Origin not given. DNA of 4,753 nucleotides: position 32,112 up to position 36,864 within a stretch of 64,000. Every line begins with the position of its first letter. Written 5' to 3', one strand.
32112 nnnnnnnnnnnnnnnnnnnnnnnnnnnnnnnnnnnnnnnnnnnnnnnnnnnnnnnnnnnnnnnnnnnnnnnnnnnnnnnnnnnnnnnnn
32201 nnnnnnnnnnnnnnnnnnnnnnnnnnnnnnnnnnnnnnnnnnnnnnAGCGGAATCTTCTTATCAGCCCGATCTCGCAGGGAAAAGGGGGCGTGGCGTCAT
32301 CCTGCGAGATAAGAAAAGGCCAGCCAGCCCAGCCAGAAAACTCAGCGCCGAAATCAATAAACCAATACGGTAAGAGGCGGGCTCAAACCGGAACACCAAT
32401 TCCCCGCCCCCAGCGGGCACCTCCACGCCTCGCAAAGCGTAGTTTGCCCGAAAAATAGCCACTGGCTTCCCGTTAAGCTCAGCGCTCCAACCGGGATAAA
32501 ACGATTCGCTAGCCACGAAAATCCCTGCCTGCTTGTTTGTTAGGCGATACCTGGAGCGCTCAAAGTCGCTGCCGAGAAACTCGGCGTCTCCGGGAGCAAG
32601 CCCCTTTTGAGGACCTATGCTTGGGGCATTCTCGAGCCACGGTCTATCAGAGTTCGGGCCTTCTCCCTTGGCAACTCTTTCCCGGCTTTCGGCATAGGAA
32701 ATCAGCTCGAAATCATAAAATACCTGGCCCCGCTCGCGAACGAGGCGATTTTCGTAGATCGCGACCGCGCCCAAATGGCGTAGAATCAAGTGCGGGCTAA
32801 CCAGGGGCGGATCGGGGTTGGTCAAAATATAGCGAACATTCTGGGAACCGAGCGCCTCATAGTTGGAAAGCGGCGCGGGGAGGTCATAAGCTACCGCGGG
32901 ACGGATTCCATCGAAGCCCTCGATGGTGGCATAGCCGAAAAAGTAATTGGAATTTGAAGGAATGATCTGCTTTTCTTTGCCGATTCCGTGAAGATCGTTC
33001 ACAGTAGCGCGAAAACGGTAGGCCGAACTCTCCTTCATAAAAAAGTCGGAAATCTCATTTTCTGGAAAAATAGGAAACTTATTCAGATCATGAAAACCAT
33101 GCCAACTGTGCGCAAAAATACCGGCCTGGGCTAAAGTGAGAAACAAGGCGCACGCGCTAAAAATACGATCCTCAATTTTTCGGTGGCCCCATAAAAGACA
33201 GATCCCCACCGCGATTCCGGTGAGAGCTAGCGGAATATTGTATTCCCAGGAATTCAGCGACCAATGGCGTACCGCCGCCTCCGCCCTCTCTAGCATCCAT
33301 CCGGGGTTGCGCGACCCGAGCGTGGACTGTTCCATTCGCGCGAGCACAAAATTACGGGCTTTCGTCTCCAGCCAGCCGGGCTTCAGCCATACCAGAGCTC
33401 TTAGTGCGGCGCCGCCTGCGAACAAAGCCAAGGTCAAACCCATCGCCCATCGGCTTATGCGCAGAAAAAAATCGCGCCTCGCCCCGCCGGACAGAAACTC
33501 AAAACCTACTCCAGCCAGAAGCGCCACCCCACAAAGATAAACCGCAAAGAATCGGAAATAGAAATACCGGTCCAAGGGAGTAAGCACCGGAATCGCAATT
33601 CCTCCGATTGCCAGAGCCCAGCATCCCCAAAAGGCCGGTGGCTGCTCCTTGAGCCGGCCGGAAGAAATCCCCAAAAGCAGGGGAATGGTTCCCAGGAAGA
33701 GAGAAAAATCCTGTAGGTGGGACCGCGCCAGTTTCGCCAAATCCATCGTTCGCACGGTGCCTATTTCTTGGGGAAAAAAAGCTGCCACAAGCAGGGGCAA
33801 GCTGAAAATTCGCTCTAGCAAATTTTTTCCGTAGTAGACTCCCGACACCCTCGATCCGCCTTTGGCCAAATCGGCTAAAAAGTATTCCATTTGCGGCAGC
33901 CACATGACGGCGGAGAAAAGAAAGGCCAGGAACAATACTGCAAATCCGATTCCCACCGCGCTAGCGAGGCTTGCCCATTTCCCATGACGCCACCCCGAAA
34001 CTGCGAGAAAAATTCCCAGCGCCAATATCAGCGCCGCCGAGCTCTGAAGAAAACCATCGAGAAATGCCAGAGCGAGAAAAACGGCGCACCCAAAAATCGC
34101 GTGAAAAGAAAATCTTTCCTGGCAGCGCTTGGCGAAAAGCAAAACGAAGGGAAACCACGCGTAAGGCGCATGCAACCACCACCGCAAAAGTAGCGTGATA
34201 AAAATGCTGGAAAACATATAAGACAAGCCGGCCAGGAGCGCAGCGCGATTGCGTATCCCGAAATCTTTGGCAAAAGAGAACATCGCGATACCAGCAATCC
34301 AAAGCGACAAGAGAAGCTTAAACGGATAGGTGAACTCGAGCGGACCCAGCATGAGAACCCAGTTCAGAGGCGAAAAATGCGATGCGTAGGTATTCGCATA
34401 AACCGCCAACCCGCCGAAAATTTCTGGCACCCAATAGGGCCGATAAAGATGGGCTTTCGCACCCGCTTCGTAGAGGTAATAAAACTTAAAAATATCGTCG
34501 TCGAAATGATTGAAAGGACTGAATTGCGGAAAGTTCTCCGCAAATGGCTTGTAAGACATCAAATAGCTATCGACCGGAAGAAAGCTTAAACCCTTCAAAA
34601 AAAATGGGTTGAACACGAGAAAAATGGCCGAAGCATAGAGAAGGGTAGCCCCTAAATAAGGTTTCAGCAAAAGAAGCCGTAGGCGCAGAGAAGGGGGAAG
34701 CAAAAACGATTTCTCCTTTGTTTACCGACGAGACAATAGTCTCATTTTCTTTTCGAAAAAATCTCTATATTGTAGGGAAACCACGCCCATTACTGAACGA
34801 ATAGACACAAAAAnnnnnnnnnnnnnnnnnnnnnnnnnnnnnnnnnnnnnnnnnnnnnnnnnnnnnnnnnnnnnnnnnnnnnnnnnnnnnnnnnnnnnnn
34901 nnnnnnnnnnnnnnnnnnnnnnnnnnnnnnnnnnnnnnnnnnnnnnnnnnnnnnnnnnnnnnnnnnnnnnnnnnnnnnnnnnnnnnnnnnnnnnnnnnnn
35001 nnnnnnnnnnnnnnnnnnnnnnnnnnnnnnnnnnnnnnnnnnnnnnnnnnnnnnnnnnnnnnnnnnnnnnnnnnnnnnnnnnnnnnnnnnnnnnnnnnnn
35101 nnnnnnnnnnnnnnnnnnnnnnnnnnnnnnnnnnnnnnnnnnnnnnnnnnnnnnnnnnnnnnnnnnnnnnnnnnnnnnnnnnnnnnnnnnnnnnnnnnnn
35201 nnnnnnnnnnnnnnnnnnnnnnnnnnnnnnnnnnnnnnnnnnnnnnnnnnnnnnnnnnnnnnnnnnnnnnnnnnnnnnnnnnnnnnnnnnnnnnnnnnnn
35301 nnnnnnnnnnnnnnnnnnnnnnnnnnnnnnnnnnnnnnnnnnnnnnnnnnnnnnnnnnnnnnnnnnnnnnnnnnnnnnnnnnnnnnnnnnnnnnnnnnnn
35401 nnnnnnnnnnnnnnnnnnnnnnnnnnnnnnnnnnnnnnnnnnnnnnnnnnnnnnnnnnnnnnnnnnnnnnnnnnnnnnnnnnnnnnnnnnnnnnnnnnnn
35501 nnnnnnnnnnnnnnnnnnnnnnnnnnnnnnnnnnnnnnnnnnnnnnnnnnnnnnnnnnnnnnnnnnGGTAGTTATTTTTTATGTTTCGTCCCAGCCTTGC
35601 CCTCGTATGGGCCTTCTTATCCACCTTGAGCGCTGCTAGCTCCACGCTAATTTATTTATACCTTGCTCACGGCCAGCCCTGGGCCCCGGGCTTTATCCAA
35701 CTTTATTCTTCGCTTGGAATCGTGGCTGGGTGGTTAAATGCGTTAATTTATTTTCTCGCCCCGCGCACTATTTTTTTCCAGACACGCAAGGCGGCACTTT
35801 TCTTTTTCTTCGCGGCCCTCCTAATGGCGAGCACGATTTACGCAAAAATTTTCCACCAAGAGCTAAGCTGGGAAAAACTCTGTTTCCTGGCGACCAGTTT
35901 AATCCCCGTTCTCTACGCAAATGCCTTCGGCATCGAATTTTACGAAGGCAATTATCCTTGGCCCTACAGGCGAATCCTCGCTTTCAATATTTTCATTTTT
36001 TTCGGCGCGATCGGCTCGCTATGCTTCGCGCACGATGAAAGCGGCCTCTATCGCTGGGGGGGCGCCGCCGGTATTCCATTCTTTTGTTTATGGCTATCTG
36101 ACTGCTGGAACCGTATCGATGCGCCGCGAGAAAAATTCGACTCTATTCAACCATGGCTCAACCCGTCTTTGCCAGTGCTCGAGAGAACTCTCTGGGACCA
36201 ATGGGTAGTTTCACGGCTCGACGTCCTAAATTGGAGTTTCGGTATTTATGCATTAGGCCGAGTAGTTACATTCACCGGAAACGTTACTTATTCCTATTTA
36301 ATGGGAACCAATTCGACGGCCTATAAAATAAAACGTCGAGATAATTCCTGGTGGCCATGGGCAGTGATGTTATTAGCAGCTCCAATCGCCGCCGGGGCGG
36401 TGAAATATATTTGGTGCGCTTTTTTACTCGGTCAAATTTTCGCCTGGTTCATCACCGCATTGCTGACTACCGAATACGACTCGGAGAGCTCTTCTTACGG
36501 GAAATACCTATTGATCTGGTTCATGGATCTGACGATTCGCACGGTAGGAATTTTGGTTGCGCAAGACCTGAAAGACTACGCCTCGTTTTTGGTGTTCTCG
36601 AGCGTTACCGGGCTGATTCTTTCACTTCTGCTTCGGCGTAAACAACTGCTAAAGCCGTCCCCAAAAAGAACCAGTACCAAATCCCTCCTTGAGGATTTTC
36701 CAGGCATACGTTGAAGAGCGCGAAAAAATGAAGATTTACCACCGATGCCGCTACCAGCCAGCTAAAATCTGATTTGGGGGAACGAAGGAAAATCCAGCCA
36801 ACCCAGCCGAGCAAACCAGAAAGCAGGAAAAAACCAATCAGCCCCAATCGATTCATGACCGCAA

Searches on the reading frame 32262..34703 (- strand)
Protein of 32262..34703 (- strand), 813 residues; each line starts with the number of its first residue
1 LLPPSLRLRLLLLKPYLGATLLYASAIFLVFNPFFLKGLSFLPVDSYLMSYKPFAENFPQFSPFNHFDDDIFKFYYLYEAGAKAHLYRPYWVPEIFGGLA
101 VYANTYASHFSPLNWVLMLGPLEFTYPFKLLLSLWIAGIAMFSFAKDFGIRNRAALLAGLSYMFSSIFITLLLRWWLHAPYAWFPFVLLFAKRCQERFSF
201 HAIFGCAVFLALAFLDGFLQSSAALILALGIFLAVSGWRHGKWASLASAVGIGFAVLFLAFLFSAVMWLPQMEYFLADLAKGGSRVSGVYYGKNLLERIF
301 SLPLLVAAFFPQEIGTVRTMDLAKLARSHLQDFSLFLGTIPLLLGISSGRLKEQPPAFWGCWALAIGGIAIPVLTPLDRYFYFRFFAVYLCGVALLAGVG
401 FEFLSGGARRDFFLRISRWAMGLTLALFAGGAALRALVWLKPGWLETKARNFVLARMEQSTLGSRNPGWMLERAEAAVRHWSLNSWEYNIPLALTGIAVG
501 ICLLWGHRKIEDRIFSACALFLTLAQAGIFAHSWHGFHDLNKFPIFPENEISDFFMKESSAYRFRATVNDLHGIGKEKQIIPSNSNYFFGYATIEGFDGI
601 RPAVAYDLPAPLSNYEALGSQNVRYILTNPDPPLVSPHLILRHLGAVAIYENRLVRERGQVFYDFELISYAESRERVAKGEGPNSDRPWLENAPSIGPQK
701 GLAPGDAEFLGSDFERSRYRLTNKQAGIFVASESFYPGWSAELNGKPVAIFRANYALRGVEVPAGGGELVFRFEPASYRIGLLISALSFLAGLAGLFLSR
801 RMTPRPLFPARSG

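Call 5: search_protein_families(library=pfam, proteins=[window:32262-34703:-], max_evalue=0.01)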
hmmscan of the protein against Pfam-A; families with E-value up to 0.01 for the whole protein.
window:32262-34703:- (813 aa): 1 family
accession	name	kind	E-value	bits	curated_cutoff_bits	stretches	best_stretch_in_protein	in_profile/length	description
PF09586.16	YfhO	-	6e-10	38.6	28.5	1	723-785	772-835/835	Bacterial membrane protein YfhO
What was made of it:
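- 32262..34703 (-): YfhO-family (GT-C type) polytopic glycosyltransferase. Call 5 (PF09586, E 6e-10).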

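Call 6: search_protein_families(library=ncbifam, proteins=[window:32262-34703:-], max_evalue=0.01)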
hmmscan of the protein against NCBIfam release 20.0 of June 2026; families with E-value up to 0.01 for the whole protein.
window:32262-34703:- (813 aa): 0 families

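Call 11: search_protein_families(library=pfam, proteins=[window:32262-34703:-], max_evalue=10)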
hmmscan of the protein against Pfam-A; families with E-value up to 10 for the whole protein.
window:32262-34703:- (813 aa): 1 family
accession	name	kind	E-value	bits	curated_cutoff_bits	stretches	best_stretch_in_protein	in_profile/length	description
PF09586.16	YfhO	-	6e-10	38.6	28.5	1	723-785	772-835/835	Bacterial membrane protein YfhO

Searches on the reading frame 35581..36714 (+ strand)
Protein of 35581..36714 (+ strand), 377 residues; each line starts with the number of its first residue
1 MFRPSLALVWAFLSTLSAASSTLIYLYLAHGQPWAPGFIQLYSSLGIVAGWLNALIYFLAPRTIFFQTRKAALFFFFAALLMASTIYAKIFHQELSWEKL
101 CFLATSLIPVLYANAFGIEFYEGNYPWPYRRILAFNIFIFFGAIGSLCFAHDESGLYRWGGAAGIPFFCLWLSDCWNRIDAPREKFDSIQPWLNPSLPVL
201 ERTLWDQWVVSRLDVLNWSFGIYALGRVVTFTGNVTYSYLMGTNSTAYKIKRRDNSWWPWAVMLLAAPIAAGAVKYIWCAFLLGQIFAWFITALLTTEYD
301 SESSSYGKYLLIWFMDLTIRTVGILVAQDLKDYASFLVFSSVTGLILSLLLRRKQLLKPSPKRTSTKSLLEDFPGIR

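Call 5: search_protein_families(library=pfam, proteins=[window:35581-36714:+], max_evalue=0.01)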
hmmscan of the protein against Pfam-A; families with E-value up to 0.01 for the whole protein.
window:35581-36714:+ (377 aa): 0 families

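Call 6: search_protein_families(library=ncbifam, proteins=[window:35581-36714:+], max_evalue=0.01)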
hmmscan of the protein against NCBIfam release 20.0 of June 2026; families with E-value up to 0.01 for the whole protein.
window:35581-36714:+ (377 aa): 0 families
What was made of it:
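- On Wzx / MOP superfamily (ORF 35581-36714): NCBIfam gave none (call 6).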

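Call 11: search_protein_families(library=pfam, proteins=[window:35581-36714:+], max_evalue=10)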
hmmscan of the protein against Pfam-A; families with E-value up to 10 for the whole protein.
window:35581-36714:+ (377 aa): 1 family
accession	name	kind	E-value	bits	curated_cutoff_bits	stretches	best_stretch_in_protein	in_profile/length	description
PF09160.16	FimH_man-bind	-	0.097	12.9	25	1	233-274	75-115/145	FimH, mannose binding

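Call 23: search_solved_structures(query=window:35581-36714:+, max_evalue=10)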
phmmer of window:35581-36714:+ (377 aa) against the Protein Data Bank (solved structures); distinct sequences matched with E-value up to 10: 2.
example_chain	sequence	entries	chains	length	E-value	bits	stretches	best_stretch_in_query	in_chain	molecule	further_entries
9j1y_B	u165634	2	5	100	1.4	11.1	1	92-161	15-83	anti-CRISPR AcrIIC1Boe | AcrIIC1Boe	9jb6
2kd1_A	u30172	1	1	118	1.5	11.1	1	303-349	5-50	DNA integration/recombination/invertion protein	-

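Call 25: find_homologous_proteins(query=window:35581-36714:+, max_evalue=0.001)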
Query window:35581-36714:+ (377 aa): 10 proteins with E <= 0.001 among 8000 candidates.
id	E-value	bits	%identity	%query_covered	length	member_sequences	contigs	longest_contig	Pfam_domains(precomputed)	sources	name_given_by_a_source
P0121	2.4e-252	855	100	100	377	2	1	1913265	-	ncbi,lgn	ncbi:MAG: hypothetical protein AB7K68_05135 [Bacteriovoracia bacterium]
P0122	5.7e-178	610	71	100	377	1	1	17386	-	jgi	jgi:hypothetical protein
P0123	1.2e-142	494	58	100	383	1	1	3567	-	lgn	-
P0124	7.4e-136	471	56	99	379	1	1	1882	-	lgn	-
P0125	2.4e-131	457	55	100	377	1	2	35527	-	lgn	-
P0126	3.8e-122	426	50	100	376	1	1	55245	-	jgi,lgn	-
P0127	8.4e-115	402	48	99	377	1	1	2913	-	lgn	-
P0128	1.5e-110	388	49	99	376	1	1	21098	-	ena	-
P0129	3.6e-84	301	44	99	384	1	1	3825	-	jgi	jgi:hypothetical protein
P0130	1.0e-31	129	29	86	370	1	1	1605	-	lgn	-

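Call 28: find_encoding_contigs(protein=P0126, flank=10000, max_places=1)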
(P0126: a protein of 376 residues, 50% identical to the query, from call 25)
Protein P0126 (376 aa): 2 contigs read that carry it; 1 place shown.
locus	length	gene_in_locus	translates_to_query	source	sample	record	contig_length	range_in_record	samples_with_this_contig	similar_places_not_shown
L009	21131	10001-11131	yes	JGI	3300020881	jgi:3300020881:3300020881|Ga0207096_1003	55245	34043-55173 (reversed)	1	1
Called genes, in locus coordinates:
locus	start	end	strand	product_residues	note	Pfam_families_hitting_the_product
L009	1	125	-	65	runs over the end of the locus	?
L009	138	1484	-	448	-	-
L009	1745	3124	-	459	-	-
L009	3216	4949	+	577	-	PF02543:Carbam_trans_N, PF16861:Carbam_trans_C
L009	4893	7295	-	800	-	PF09586:YfhO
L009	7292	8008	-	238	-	PF13489:Methyltransf_23 (weak)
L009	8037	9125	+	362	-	PF00535:Glycos_transf_2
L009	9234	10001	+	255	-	PF13489:Methyltransf_23, PF13847:Methyltransf_31, PF08242:Methyltransf_12, PF13649:Methyltransf_25, PF08241:Methyltransf_11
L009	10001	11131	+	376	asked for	-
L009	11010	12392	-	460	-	PF04932:Wzy_C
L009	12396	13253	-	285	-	PF00535:Glycos_transf_2, PF10111:Glyco_tranf_2_2, PF13641:Glyco_tranf_2_3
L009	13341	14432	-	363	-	-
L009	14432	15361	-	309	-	-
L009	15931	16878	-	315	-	PF00535:Glycos_transf_2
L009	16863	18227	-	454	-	-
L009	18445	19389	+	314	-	PF01408:GFO_IDH_MocA, PF02894:GFO_IDH_MocA_C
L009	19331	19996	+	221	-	PF25084:LbH_EIF2B (weak), PF25087:GMPPB_C (faint), PF14602:Hexapep_2 (faint), PF00132:Hexapep (weak)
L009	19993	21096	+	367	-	PF01041:DegT_DnrJ_EryC1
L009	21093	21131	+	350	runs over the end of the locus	PF02350:Epimerase_2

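Call 29: find_encoding_contigs(protein=P0125, flank=10000, max_places=1)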
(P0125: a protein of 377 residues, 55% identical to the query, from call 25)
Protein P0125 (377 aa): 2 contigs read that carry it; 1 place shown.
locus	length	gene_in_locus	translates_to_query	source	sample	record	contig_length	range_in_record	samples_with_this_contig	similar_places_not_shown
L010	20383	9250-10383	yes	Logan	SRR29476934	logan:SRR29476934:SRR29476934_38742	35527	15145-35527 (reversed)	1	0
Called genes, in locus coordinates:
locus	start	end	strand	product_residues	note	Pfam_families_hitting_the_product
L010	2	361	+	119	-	?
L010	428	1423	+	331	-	-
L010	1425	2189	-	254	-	PF01209:Ubie_methyltran, PF02353:CMAS (weak), PF03141:Methyltransf_29, PF13489:Methyltransf_23, PF13649:Methyltransf_25, PF13847:Methyltransf_31, PF08241:Methyltransf_11, PF08242:Methyltransf_12, +4 more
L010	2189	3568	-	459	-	-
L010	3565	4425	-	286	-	PF13489:Methyltransf_23, PF13847:Methyltransf_31 (weak), PF08241:Methyltransf_11, PF08242:Methyltransf_12, PF13649:Methyltransf_25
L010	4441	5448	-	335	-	PF01073:3Beta_HSD, PF01370:Epimerase, PF02719:Polysacc_synt_2, PF04321:RmlD_sub_bind, PF07993:NAD_binding_4 (faint), PF16363:GDP_Man_Dehyd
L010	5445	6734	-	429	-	PF03721:UDPG_MGDP_dh_N, PF00984:UDPG_MGDP_dh, PF03720:UDPG_MGDP_dh_C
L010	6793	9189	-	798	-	PF09586:YfhO (faint)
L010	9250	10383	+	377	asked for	-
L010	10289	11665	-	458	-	PF04932:Wzy_C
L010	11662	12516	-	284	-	PF00535:Glycos_transf_2, PF10111:Glyco_tranf_2_2, PF13641:Glyco_tranf_2_3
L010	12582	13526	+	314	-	PF01408:GFO_IDH_MocA, PF02894:GFO_IDH_MocA_C, PF22725:GFO_IDH_MocA_C3 (weak)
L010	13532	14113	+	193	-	PF25084:LbH_EIF2B (weak), PF00132:Hexapep, PF25087:GMPPB_C, PF00132:Hexapep (weak), PF14602:Hexapep_2 (weak)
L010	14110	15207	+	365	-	PF00155:Aminotran_1_2 (faint), PF01041:DegT_DnrJ_EryC1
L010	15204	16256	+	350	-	PF02350:Epimerase_2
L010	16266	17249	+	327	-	PF01073:3Beta_HSD, PF01370:Epimerase, PF02719:Polysacc_synt_2, PF04321:RmlD_sub_bind, PF16363:GDP_Man_Dehyd, PF07993:NAD_binding_4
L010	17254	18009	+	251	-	PF00535:Glycos_transf_2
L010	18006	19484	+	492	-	-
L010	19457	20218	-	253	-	PF13489:Methyltransf_23 (weak), PF08241:Methyltransf_11, PF08242:Methyltransf_12, PF13649:Methyltransf_25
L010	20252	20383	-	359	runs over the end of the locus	PF13439:Glyco_transf_4 (weak), PF00534:Glycos_transf_1, PF13692:Glyco_trans_1_4, PF13524:Glyco_trans_1_2 (weak)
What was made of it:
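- Closest known: Wzx/MurJ. Same: It lies next to a Wzy_C gene in conserved synteny (calls 28, 29).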

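Call 36: predict_structure(alignment_id=A1)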
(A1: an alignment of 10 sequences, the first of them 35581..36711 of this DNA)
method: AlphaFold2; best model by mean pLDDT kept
length: 377 residues; sequences in the alignment: 10
mean_pLDDT: 78.0   pTM: 0.77
mean pLDDT of the five models: 78.0, 74.0, 73.2, 72.0, 71.9
residues with pLDDT >= 90: 81; 70-90: 197; 50-70: 72; < 50: 27
segments of 3 or more residues with pLDDT < 50: 242-247, 358-377
pLDDT, mean of each block of 10 residues (from residue 1): 62 81 84 85 87 81 82 94 94 92 93 82 73 90 88 90 92 77 63 72 84 66 66 63 49 63 84 83 87 78 79 92 89 90 90 58 35 32
secondary structure, 60 per line:
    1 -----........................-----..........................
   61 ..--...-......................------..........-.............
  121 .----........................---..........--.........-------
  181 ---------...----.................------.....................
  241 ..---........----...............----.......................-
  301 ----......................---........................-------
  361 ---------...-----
elements in order: H6-29 H35-62 H69-90 H97-106 H108-121 H126-149 H153-162 H165-173 H197-213 H220-242 H246-253 H258-272 H277-299 H305-326 H330-353
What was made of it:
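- On Wzx / MOP superfamily (ORF 35581-36714): The AF2 model has pLDDT 78 and pTM 0.77 (call 36).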

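Call 40: fold_search(model_id=the predicted structure, library=pdb)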
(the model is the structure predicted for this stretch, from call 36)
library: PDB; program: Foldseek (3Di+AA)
matches with E <= 10: 306; with E <= 0.001: 0
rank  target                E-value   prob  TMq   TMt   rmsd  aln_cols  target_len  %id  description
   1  6nc9                  1.9e-03  1.00  0.47  0.40   8.8       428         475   13  Lipid II flippase MurJ, outward-facing conformation (released 2019-04-17)
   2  6nc6_A                2.3e-03  1.00  0.51  0.43   8.9       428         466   11  Lipid II flippase MurJ, inward closed conformation (released 2019-04-17)
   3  9nu5_A                2.4e-03  1.00  0.44  0.36   9.5       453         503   13  Structure of MurJ in complex with single gene lysis protein from phage PP7 (released 2026-02-11)
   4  7waw                  2.4e-03  1.00  0.37  0.30  16.0       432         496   13  MurJ inward closed form (released 2022-06-01)
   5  9g9p_A                3.1e-03  1.00  0.43  0.40   9.7       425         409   14  Lipid III flippase WzxE with NB10 and NB7 nanobodies in inward-facing conformation - crystal 2 (released 2025-01-22)
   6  7wax                  3.6e-03  1.00  0.44  0.35  10.6       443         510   16  MurJ inward occluded form (released 2022-06-01)
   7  9g9m_A                4.2e-03  1.00  0.35  0.33  12.1       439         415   14  Lipid III flippase WzxE with NB10 and NB7 nanobodies in outward-facing conformation - crystal 1 (released 2025-01-22)
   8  9g9n_A                4.4e-03  1.00  0.47  0.44   9.1       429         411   12  Lipid III flippase WzxE with NB10 and NB7 nanobodies in inward-facing conformation - crystal 1 (released 2025-01-22)
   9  9g9o_A                5.4e-03  1.00  0.41  0.39   9.6       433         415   15  Lipid III flippase WzxE with NB10 and NB7 nanobodies in outward-facing conformation - crystal 2 (released 2025-01-22)
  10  6gwh                  6.6e-03  1.00  0.45  0.41   9.0       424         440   13  Outward-facing conformation of a multidrug resistance MATE family transporter of the MOP superfamily. (released 2019-06-05)
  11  9g95_A                6.6e-03  1.00  0.35  0.33  10.5       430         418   13  Lipid III flippase WzxE with NB10 nanobody in outward-facing conformation at 2.7552 A (released 2025-01-22)
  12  9ukv_A                7.2e-03  1.00  0.45  0.36  10.0       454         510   13  JM Complex - E. coli MurJ, Levivirus M lysis protein LysM (SglM) (released 2025-09-10)
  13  4mlb_B                7.5e-03  1.00  0.36  0.33  10.3       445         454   15  Reverse polarity of binding pocket suggests different function of a MOP superfamily transporter from Pyrococcus furios (released 2013-09-25)
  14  9nu8_A                9.2e-03  1.00  0.46  0.38   9.0       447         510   13  Structure of MurJ in complex with single gene lysis protein from phage Changjiang3 (released 2026-02-11)
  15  3vvp_B                1.1e-02  1.00  0.36  0.34  10.4       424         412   12  Crystal structure of MATE in complex with Br-NRF (released 2013-04-03)
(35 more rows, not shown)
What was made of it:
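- Closest known: Wzx/MurJ. Same: The top 24 Foldseek PDB hits are all MOP proteins, including MurJ and WzxE (call 40).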

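Call 43: search_solved_structures(query=A1, max_evalue=10, show_alignments=2)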
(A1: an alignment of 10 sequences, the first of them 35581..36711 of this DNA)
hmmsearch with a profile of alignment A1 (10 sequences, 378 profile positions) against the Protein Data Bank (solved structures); distinct sequences matched with E-value up to 10: 0.

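Call 50: search_protein_families(library=pfam, alignment_id=A1, max_evalue=10)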
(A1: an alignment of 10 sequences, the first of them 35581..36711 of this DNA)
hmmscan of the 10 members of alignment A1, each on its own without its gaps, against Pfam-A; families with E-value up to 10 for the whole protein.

A. member 1, window:35581-36711:+ (377 aa): 1 family
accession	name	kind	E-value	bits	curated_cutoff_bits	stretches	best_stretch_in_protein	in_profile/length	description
PF09160.16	FimH_man-bind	-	0.097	12.9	25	1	233-274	75-115/145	FimH, mannose binding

B. families by the number of members that match (of 10 scanned): 4 families
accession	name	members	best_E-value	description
PF09160.16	FimH_man-bind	1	0.097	FimH, mannose binding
PF05767.17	Pox_A14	1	0.18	Poxvirus virion envelope protein A14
PF14102.11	Caps_synth_CapC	1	1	Capsule biosynthesis CapC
PF24195.1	DUF7420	1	7.2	Family of unknown function (DUF7420)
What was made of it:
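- On Wzx / MOP superfamily (ORF 35581-36714): No hit at E up to 10 for the ORF or its 9 homologues (calls 11, 50).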
